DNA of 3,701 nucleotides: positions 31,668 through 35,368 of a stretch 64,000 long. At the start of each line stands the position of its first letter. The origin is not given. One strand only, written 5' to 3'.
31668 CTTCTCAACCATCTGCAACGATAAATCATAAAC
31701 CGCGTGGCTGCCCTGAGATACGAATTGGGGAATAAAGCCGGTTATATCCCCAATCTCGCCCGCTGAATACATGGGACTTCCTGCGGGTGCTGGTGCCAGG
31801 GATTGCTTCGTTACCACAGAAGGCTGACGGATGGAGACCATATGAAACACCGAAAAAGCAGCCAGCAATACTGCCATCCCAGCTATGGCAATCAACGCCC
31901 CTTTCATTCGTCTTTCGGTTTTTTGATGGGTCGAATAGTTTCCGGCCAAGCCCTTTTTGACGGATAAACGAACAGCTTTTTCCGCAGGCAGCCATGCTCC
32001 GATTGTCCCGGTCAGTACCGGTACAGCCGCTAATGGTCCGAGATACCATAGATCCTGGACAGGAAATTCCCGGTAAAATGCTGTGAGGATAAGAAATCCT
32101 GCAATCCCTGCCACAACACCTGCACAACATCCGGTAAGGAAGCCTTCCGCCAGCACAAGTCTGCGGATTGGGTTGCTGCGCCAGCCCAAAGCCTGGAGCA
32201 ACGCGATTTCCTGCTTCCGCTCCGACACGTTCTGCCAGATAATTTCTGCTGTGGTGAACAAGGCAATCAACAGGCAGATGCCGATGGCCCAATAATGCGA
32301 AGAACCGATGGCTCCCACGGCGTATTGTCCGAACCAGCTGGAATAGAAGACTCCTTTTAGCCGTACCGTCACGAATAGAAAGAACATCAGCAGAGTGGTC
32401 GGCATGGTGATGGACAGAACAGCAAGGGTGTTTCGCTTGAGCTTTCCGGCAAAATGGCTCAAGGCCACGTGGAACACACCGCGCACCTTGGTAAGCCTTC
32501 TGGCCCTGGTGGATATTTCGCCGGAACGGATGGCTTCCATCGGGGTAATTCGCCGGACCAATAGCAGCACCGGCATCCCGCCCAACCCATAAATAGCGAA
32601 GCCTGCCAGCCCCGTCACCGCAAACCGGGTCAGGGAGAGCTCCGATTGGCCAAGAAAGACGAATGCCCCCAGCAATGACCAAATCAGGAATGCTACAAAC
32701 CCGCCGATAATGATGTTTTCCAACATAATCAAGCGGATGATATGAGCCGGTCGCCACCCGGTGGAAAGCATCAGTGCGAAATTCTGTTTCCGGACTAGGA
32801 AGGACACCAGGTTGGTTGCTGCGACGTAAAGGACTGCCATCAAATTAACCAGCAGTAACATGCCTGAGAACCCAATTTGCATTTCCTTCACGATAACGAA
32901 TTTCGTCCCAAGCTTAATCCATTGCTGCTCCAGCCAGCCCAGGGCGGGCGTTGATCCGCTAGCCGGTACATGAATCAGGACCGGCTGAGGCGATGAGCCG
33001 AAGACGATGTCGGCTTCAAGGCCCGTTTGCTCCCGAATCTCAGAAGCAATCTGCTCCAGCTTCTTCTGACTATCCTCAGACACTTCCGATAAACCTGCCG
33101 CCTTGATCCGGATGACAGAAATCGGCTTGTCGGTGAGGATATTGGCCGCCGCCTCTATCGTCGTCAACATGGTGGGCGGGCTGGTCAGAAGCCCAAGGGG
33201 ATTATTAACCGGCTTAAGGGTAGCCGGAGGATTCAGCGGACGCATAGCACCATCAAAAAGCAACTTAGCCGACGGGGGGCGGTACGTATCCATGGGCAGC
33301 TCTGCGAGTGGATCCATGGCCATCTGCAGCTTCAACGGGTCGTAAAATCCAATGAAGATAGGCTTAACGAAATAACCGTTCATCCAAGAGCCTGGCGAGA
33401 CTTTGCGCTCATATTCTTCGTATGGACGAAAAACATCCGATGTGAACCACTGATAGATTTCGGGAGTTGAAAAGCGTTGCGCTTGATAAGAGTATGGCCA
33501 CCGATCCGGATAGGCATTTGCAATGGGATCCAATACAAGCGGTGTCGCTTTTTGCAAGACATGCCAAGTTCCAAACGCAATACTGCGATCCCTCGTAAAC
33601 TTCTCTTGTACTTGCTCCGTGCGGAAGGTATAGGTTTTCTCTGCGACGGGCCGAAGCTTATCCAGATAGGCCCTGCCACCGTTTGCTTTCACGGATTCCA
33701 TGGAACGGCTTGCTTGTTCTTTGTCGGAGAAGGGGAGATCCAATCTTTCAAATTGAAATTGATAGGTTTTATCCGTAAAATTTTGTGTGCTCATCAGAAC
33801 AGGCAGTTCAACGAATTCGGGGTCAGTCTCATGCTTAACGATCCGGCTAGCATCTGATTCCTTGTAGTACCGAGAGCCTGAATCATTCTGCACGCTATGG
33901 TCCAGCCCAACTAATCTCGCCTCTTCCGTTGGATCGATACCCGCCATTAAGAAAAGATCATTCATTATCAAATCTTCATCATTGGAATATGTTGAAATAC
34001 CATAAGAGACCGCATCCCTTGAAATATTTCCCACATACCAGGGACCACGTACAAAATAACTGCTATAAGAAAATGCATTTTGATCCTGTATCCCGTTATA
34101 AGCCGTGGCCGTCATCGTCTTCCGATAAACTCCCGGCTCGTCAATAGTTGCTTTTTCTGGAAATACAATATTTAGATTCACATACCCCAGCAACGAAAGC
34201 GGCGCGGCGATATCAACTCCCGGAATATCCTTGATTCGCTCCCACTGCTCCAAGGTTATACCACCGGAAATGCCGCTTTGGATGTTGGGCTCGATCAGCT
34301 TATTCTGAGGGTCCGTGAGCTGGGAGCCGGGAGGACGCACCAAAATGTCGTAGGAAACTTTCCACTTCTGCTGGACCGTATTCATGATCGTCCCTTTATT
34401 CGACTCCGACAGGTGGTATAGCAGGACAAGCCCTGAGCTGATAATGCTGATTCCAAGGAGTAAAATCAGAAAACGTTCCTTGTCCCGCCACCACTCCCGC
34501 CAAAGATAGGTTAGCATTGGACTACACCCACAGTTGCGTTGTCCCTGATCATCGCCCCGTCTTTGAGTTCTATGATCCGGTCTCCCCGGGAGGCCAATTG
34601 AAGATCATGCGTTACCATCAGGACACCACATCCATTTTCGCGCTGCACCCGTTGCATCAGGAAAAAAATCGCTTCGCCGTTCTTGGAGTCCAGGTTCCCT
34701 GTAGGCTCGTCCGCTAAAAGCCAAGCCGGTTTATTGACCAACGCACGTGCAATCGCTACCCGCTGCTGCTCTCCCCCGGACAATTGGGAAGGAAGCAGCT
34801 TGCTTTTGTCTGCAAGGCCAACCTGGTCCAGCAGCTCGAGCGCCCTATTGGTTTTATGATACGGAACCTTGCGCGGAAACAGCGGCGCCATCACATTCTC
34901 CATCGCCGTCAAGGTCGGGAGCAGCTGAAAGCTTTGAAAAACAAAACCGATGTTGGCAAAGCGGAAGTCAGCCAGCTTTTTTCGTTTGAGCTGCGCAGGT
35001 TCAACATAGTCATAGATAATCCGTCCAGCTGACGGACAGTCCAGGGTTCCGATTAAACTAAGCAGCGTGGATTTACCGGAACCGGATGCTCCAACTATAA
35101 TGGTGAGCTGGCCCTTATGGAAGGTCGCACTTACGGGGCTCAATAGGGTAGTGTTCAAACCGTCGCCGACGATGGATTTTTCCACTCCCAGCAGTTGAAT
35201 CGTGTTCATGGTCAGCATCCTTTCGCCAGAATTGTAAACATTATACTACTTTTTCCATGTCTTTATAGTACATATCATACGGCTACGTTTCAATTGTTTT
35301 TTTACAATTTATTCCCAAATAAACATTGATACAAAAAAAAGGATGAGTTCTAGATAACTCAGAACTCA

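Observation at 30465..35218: ABC ATPase coupled to a 1350-aa FtsX (MacB-type) permease covalently fused to a complete M1 zinc-peptidase domain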

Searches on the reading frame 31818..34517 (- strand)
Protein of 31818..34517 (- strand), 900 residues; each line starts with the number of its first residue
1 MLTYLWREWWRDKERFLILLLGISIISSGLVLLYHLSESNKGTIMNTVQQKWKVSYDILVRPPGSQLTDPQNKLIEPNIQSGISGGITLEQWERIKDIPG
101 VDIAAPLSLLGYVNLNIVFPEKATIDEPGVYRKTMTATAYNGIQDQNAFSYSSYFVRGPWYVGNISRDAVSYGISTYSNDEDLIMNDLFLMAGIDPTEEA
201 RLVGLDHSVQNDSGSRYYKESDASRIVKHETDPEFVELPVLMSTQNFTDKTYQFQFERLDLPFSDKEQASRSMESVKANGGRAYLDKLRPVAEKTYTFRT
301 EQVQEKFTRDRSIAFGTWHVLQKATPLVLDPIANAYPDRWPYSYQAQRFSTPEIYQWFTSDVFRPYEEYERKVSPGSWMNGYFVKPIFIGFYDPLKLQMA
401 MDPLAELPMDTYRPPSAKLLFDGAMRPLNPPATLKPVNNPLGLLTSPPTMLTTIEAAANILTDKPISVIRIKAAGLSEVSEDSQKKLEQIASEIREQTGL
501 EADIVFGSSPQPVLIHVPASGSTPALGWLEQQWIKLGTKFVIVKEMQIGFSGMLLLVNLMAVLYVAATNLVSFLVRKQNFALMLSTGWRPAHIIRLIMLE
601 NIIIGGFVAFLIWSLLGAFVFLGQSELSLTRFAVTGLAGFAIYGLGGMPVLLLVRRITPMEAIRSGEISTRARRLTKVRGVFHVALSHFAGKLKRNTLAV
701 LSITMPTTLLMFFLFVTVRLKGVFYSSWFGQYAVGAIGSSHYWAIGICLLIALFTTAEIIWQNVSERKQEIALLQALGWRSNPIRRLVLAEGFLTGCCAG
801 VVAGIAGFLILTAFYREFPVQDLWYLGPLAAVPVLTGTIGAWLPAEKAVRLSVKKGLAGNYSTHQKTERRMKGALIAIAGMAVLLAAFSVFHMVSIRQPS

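Call 47: predict_structure(alignment_id=A3)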
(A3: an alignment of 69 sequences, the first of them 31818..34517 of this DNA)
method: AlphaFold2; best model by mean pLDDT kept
length: 900 residues; sequences in the alignment: 69
mean_pLDDT: 84.5   pTM: 0.74
mean pLDDT of the five models: 84.5, 83.9, 83.1, 82.3, 82.0
residues with pLDDT >= 90: 326; 70-90: 480; 50-70: 80; < 50: 14
segments of 3 or more residues with pLDDT < 50: 403-406, 728-730, 898-900
pLDDT, mean of each block of 10 residues (from residue 1): 85 81 87 78 71 85 90 89 93 96 96 88 85 92 87 88 65 73 87 96 92 85 85 85 89 94 89 90 91 91 85 80 89 85 91 69 88 71 90 84 53 89 87 90 90 93 93 86 92 97 89 90 85 85 75 85 90 85 89 92 93 88 77 90 92 86 63 66 84 86 91 84 60 65 85 89 84 87 91 94 93 85 86 91 87 68 63 73 73 58
secondary structure, 60 per line:
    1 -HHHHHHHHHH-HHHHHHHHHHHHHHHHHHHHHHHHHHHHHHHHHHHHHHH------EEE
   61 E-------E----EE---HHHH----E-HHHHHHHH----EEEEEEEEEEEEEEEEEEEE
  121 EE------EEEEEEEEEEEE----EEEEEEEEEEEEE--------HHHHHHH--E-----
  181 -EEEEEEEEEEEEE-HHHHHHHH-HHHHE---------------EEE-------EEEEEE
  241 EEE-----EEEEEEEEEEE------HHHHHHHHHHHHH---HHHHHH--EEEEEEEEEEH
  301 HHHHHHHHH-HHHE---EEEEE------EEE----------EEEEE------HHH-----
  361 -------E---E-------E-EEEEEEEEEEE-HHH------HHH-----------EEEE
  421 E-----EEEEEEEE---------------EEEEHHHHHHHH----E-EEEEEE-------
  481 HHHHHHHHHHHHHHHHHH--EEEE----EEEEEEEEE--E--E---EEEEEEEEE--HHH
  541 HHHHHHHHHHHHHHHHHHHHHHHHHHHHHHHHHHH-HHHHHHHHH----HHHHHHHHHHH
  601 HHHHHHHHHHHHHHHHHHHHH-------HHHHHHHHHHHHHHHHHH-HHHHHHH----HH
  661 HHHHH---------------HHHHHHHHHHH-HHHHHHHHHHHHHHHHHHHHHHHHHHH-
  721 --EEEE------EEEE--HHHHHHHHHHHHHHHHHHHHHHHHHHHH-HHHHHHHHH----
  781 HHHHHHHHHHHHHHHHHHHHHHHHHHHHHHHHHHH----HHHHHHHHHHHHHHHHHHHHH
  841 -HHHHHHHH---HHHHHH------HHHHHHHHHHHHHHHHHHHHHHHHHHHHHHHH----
elements in order (helices of 4 or more, strands of 3 or more residues): H2-11 H13-51 E58-61 H79-82 H89-96 E101-122 E129-140 E145-157 H166-172 E182-194 H196-203 H205-208 E225-227 E235-243 E249-259 H266-278 H282-287 E290-299 H300-309 E318-322 E329-331 E342-346 E382-392 E417-421 E427-434 E450-453 H454-461 E468-473 H481-498 E501-504 E509-517 E527-535 H538-575 H577-585 H590-621 H629-646 H648-654 H659-665 H681-691 H693-719 E723-726 E733-736 H739-766 H768-776 H781-815 H820-840 H842-849 H853-858 H865-896

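Call 51: fold_search(model_id=the predicted structure, library=pdb)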
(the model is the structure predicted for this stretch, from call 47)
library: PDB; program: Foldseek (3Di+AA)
matches with E <= 10: 510; with E <= 0.001: 4
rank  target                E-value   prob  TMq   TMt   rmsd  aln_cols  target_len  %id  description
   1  9rld_E                3.8e-05  1.00  0.17  0.30  18.1       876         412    8  LolCDE complex with Lpp lipoprotein (released 2026-01-21)
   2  9rlc_E                1.0e-04  1.00  0.16  0.28  18.5       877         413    9  LolCDE complex with Lpp lipoprotein (released 2026-01-21)
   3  5gko_A                6.1e-04  1.00  0.15  0.20  18.8       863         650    8  Crystal structure of tripartite-type ABC transporter, MacB from Acinetobacter baumannii (released 2017-11-15)
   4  9ge6_A                8.7e-04  1.00  0.33  0.37  17.7      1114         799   10  Structure of E. coli YbbAP (released 2025-05-28)
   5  7arh_E                1.9e-03  0.99  0.16  0.29  19.7       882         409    9  LolCDE in complex with lipoprotein (released 2021-04-07)
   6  9ge7_A                2.2e-03  1.00  0.34  0.38  15.6      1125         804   10  Structure of E. coli YbbAP with bound ATP analogue (released 2025-05-28)
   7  5xu1_M                2.4e-03  0.99  0.13  0.27  20.3       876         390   10  Structure of a non-canonical ABC transporter from Streptococcus pneumoniae R6 (released 2018-01-24)
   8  9rli_E                3.3e-03  0.99  0.13  0.27  20.4       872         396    9  LolCDEdelta(235-252) complex with Pal lipoprotein (released 2026-01-21)
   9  9xro_E                7.7e-03  0.99  0.17  0.32  17.6       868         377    9  LolCDE in complex with SMT-738_3 (released 2026-03-18)
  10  5lil_A                1.7e-02  0.98  0.17  0.23  16.9       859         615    8  Structure of Aggregatibacter actinomycetemcomitans MacB bound to ATPyS (P21) (released 2017-11-15)
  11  7w7c_B                2.0e-02  1.00  0.16  0.80   3.3       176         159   18  Heme exporter in the unliganded form (released 2022-06-22)
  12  8x61_C                2.5e-02  1.00  0.15  0.74   3.3       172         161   17  Cryo-EM structure of ATP-bound FtsE(E163Q)X (released 2024-05-08)
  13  7mdy_B                2.6e-02  1.00  0.12  0.24   7.3       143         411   18  LolCDE nucleotide-bound (released 2021-08-11)
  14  9gvk_C                3.0e-02  1.00  0.12  0.26   5.6       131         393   15  Cryo-EM structure of endogenous ATP-bound LolCDE with LolD-E171Q mutations in nanodiscs (released 2025-01-08)
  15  7v8i_E                3.0e-02  1.00  0.11  0.23   5.5       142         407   18  LolCD(E171Q)E with bound AMPPNP in nanodiscs (released 2022-08-31)
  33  5nik_J                1.2e-01  1.00  0.12  0.18   3.5       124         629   23  Structure of the MacAB-TolC ABC-type tripartite multidrug efflux pump (released 2017-05-24)
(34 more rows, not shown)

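Call 64: search_solved_structures(query=A3, max_evalue=1)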
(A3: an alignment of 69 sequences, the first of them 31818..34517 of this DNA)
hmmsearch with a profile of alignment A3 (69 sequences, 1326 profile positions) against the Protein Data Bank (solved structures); distinct sequences matched with E-value up to 1: 104 (the best 60 are shown).
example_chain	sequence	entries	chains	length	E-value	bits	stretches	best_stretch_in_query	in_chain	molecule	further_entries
5nik_J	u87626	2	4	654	4.8e-14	54.1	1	740-861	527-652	Macrolide export ATP-binding/permease protein MacB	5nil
4gaa_A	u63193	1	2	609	2.6e-13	51.7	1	970-1316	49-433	MGC78867 protein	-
5gko_A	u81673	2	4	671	1.3e-11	46.1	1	741-855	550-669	Macrolide export ATP-binding/permease protein MacB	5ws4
1sqm_A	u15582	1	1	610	1.6e-11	45.8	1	968-1317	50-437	LEUKOTRIENE A-4 HYDROLASE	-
5nie_A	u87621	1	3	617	1.7e-11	45.7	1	968-1317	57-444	Leukotriene A-4 hydrolase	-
8twx_A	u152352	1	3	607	1.7e-11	45.7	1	968-1317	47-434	Leukotriene A-4 hydrolase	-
3u9w_A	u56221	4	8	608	1.7e-11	45.7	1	968-1317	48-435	Leukotriene A-4 hydrolase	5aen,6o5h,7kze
1gw6_A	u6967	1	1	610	1.7e-11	45.7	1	968-1317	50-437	LEUKOTRIENE A-4 HYDROLASE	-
3cho_A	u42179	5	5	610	1.7e-11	45.6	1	968-1317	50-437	Leukotriene A-4 hydrolase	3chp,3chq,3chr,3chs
1hs6_A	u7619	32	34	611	1.7e-11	45.6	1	968-1317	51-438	LEUKOTRIENE A-4 HYDROLASE | LTA4H PROTEIN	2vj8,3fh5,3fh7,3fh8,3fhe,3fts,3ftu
6enc_A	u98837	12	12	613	1.8e-11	45.6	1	968-1317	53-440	Leukotriene A-4 hydrolase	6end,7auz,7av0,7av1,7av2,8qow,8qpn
5ni6_A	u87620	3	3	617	1.8e-11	45.6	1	968-1317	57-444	Leukotriene A-4 hydrolase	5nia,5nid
2r59_A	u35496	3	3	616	1.8e-11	45.6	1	968-1317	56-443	Leukotriene A-4 hydrolase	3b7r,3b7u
8ava_A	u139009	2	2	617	1.8e-11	45.6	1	968-1317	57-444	Leukotriene A-4 hydrolase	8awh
5n3w_A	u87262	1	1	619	1.8e-11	45.6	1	968-1317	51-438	Leukotriene A-4 hydrolase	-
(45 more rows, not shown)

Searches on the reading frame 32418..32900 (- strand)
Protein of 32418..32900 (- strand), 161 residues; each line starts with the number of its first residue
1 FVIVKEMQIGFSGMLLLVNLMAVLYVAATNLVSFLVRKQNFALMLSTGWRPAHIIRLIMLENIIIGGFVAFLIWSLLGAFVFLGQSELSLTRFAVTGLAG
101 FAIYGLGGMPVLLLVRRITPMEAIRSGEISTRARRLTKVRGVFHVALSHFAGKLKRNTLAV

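Call 59: search_protein_families(library=pfam, proteins=[window:32418-32900:-], max_evalue=10)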
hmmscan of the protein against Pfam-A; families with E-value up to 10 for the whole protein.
window:32418-32900:- (161 aa): 1 family
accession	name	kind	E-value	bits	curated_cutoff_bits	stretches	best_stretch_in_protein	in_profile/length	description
PF02687.27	FtsX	-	0.00037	21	25.5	1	14-113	3-104/120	FtsX-like permease C-terminal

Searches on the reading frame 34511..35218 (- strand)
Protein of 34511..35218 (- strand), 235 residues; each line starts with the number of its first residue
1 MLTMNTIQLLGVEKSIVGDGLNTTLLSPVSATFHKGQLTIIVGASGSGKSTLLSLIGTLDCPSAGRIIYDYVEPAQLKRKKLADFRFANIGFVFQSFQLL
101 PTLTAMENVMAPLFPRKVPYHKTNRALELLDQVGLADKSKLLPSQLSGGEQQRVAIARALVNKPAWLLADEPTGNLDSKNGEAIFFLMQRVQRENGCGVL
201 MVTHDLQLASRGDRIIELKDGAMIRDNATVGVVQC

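Call 3: search_protein_families(library=pfam, proteins=[window:34511-35218:-], max_evalue=0.01)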
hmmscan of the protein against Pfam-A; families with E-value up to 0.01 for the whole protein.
window:34511-35218:- (235 aa): 8 families
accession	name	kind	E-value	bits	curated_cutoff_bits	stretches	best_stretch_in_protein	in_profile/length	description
PF00005.33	ABC_tran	-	1.8e-32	113.2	25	1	26-173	1-136/137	ABC transporter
PF13304.12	AAA_21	-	4.6e-07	30.6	27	1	38-59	1-22/304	AAA domain, putative AbiEii toxin, Type IV TA system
PF02463.25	SMC_N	-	1.1e-06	28.8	40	1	32-219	21-212/220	RecF/RecN/SMC N terminal domain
PF13555.12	AAA_29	-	4.2e-05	23.6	27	1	31-58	17-44/61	P-loop containing region of AAA domain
PF13476.12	AAA_23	-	0.0035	18.4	27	1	33-56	17-39/201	AAA domain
PF13191.12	AAA_16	-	0.0068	17.3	32.6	0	31-58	18-46/167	AAA ATPase domain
PF13481.12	AAA_25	-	0.007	16.4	27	0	34-54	31-51/195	AAA domain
PF03193.22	RsgA_GTPase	-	0.0076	16.5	30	0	30-56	101-126/174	RsgA GTPase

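Call 4: search_protein_families(library=ncbifam, proteins=[window:34511-35218:-], max_evalue=0.01)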
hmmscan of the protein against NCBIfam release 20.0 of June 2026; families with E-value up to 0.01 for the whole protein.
window:34511-35218:- (235 aa): 195 families (the best 25 are shown)
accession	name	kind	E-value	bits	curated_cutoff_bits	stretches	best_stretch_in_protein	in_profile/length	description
TIGR02211.1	LolD_lipo_ex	equivalog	3.8e-64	216.2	307.75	1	11-223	6-219/221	lipoprotein-releasing ABC transporter ATP-binding protein LolD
NF008639.0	PRK11629.1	equivalog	2.4e-63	213.7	360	1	20-231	20-232/234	lipoprotein-releasing ABC transporter ATP-binding protein LolD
NF007879.0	PRK10584.1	equivalog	2.7e-56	190.8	336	1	3-223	3-224/228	putative ABC transporter ATP-binding protein YbbA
TIGR02673.1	FtsE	equivalog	1.3e-54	185.1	264.85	1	22-221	14-213/214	cell division ATP-binding protein FtsE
NF007826.0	PRK10535.1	equivalog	2.5e-54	184.6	966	1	9-229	7-227/648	macrolide ABC transporter ATP-binding protein/permease MacB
NF038007.1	ABC_ATP_DarD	equivalog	2.4e-53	180.8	375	1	7-222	2-217/218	darobactin export ABC transporter ATP-binding protein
TIGR02982.1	heterocyst_DevA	subfamily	4.6e-53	180.1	295.8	1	16-223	11-219/220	ABC exporter ATP-binding subunit, DevA family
TIGR03608.1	L_ocin_972_ABC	subfamily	1.9e-52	177.7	254.85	1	22-218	10-206/206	putative bacteriocin export ABC transporter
TIGR02315.1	ABC_phnC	equivalog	5e-47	160.4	266.1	1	22-229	14-230/243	phosphonate ABC transporter ATP-binding protein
NF007027.0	PRK09493.1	equivalog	3.6e-42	144.4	379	1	22-229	13-220/240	glutamine ABC transporter ATP-binding protein GlnQ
TIGR03265.1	PhnT2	equivalog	6.8e-42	143.9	457.7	1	22-222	16-212/353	putative 2-aminoethylphosphonate ABC transporter ATP-binding protein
TIGR02314.1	ABC_MetN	equivalog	4.6e-41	141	499.7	1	13-227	8-223/343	methionine ABC transporter ATP-binding protein MetN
NF040933.2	ABC_arch_GlcV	equivalog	6.7e-40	137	450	1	12-222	8-219/357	glucose ABC transporter ATP-binding protein GlcV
TIGR01187.1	potA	subfamily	7e-40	137.1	355.6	1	41-227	1-183/325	polyamine ABC transporter ATP-binding protein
TIGR03005.1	ectoine_ehuA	equivalog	1.7e-39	135.6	345.4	1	24-224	14-226/252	ectoine/hydroxyectoine ABC transporter ATP-binding protein EhuA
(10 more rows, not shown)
